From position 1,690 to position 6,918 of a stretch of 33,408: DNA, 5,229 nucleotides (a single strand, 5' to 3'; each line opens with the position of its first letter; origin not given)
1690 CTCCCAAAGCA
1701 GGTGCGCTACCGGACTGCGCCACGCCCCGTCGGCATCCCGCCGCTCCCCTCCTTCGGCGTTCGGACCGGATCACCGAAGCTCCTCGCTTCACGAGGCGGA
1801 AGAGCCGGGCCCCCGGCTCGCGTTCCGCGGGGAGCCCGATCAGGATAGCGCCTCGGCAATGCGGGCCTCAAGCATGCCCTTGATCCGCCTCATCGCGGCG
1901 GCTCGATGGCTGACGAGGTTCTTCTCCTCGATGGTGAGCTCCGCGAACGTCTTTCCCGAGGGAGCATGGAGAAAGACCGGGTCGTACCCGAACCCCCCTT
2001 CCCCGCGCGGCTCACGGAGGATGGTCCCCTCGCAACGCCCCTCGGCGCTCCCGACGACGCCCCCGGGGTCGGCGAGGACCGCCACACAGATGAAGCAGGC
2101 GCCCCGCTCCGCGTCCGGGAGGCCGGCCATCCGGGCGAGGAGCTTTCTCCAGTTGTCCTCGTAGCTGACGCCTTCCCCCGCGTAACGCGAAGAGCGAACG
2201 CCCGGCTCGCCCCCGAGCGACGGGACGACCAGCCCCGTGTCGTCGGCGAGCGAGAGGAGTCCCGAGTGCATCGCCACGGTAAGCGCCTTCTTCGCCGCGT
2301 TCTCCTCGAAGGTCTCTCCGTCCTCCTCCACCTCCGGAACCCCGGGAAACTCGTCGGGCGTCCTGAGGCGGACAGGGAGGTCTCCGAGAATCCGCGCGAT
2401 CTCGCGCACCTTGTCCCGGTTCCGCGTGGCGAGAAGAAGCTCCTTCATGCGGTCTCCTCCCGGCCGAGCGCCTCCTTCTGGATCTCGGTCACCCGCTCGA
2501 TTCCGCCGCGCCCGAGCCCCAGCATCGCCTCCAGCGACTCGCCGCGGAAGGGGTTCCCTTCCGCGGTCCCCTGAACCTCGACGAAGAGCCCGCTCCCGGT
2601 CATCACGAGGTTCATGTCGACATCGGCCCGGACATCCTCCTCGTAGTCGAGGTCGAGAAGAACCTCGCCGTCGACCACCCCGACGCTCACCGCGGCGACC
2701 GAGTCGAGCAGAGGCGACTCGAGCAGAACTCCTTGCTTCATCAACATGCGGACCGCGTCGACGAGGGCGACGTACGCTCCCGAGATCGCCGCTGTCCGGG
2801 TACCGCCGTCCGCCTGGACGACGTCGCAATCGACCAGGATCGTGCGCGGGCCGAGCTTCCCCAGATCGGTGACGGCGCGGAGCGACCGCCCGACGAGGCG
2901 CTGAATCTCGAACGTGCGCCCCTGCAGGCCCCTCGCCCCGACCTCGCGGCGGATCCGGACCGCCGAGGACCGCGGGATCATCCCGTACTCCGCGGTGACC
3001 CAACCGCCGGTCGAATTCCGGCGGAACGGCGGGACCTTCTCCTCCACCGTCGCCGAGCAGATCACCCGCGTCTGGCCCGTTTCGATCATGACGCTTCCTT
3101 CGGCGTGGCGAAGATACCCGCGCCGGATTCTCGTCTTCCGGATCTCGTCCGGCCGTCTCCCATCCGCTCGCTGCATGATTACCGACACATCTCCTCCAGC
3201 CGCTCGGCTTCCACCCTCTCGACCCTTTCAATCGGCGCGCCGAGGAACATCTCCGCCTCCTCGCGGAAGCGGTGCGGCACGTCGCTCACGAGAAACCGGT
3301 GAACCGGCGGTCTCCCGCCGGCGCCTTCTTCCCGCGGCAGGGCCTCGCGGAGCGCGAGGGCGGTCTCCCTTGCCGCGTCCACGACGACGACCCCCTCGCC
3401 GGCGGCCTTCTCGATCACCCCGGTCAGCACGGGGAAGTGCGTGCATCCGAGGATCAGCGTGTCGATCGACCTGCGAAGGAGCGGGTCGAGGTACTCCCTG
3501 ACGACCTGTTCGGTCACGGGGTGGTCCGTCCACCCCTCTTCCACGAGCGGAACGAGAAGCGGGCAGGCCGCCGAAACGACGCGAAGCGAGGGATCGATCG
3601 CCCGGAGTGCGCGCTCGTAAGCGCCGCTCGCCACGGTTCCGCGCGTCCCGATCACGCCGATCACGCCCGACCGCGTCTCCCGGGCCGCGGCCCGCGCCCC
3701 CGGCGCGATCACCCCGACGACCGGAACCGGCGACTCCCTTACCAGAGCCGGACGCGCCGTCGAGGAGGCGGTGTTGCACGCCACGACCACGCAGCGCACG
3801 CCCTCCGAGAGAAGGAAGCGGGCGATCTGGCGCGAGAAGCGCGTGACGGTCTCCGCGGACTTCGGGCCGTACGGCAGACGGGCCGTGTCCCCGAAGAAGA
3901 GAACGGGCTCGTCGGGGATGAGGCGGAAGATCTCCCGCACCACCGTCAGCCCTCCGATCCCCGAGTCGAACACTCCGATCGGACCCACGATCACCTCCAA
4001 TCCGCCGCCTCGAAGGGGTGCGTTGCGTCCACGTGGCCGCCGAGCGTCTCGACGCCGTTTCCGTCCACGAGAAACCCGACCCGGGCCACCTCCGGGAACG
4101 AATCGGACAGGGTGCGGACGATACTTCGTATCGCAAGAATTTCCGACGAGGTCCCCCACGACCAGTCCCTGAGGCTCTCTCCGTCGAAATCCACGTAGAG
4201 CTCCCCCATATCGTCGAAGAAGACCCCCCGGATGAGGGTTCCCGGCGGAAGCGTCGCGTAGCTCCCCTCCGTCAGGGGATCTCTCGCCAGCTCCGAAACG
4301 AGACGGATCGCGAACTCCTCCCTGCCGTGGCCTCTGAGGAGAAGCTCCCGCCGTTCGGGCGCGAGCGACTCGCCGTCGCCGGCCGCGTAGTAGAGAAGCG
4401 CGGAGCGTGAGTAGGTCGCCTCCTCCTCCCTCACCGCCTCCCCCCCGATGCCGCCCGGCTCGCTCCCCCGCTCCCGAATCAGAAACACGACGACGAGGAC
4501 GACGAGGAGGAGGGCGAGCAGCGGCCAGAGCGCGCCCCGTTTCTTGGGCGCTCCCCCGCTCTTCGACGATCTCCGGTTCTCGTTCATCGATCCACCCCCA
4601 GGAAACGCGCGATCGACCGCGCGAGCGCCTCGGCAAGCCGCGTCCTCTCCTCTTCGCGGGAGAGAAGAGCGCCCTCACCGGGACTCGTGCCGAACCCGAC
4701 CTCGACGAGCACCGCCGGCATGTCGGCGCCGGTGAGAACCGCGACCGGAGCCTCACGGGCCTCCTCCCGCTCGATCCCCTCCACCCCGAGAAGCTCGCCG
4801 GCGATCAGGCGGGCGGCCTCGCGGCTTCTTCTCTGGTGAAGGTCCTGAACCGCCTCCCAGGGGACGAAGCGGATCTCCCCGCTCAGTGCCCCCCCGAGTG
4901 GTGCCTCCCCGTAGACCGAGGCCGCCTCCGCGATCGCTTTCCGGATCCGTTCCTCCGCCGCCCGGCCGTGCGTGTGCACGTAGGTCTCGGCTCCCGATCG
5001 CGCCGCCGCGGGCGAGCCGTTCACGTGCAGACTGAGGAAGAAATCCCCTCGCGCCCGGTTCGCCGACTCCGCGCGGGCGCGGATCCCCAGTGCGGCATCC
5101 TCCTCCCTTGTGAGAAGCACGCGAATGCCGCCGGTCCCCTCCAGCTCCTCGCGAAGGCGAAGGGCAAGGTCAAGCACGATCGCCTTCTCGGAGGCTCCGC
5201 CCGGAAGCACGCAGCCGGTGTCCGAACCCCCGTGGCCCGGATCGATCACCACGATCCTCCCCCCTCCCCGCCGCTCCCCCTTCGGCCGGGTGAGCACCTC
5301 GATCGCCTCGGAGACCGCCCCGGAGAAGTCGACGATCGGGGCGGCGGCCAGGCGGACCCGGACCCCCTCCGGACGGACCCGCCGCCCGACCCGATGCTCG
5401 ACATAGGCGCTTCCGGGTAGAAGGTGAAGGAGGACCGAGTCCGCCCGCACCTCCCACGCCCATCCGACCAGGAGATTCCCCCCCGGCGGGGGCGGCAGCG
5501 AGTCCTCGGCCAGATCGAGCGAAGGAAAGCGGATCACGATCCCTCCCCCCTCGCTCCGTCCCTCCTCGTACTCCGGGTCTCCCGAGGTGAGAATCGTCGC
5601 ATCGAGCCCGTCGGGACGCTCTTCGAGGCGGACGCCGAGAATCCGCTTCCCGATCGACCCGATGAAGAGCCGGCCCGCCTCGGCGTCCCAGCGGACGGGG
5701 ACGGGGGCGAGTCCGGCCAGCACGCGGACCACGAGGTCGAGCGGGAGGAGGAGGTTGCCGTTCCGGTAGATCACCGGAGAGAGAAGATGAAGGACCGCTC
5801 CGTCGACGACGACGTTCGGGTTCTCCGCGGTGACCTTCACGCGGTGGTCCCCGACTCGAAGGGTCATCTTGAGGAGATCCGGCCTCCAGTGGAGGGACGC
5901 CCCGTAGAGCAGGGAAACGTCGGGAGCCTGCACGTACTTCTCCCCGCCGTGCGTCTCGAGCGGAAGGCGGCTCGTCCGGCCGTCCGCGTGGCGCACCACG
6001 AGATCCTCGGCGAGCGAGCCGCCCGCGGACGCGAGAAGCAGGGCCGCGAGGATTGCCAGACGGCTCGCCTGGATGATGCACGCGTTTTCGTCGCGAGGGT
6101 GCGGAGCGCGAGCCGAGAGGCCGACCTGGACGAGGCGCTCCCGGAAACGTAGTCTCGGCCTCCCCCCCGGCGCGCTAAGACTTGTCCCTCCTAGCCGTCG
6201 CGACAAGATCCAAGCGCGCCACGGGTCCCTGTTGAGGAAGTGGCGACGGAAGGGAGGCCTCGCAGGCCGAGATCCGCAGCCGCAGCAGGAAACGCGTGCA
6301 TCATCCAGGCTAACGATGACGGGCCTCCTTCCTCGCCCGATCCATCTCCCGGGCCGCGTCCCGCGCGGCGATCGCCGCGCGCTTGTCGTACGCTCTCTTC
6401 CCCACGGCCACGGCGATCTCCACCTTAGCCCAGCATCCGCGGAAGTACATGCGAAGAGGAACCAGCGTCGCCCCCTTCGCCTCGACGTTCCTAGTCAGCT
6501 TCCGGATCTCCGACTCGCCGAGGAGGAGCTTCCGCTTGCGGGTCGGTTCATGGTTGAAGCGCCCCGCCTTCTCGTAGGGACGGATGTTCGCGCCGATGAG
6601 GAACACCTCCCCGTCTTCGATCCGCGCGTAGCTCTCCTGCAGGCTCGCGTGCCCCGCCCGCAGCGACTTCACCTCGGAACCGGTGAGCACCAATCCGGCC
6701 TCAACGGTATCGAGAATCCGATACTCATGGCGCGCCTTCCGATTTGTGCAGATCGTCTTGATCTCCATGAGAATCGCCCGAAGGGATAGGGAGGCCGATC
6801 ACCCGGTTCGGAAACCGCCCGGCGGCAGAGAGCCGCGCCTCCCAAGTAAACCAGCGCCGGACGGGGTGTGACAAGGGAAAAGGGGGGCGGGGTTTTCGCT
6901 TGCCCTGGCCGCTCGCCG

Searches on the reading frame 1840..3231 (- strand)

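Call 8: search_protein_families(library=pfam, proteins=[window:1840-3231:-], max_evalue=0.001)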
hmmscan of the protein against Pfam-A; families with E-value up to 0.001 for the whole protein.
window:1840-3231:- (463 aa): 1 family
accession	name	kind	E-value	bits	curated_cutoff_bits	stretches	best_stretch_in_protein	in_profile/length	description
PF01725.21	Ham1p_like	-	1.2e-59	201.8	22.5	1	265-451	1-184/186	Ham1 family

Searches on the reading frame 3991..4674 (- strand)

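Call 8: search_protein_families(library=pfam, proteins=[window:3991-4674:-], max_evalue=0.001)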
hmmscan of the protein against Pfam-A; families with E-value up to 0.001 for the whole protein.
window:3991-4674:- (227 aa): 1 family
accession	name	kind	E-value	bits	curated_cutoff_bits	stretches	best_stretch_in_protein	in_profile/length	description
PF10646.14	Germane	-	7.4e-14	52.8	23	1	94-206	2-114/117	Sporulation and spore germination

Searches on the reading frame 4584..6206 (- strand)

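Call 8: search_protein_families(library=pfam, proteins=[window:4584-6206:-], max_evalue=0.001)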
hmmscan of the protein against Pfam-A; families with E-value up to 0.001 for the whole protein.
window:4584-6206:- (540 aa): 2 families
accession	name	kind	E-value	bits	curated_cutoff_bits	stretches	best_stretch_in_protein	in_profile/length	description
PF01520.23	Amidase_3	-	3.1e-40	138.5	27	1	319-533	1-173/174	N-acetylmuramoyl-L-alanine amidase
PF07833.16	Cu_amine_oxidN1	-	2.8e-05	24.4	24.2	1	87-177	17-103/108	Copper amine oxidase N-terminal domain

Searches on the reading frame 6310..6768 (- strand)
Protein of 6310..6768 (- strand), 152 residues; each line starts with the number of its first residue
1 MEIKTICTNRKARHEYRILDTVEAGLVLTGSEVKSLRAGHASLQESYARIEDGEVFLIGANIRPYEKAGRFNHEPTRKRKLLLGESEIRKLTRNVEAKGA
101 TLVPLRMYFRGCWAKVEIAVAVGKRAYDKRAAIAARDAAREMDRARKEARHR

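Call 8: search_protein_families(library=pfam, proteins=[window:6310-6768:-], max_evalue=0.001)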
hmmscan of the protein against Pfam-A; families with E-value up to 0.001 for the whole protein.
window:6310-6768:- (152 aa): 1 family
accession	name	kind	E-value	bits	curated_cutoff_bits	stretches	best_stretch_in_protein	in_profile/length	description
PF01668.23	SmpB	-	3.1e-57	193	27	1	6-147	1-142/143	SmpB protein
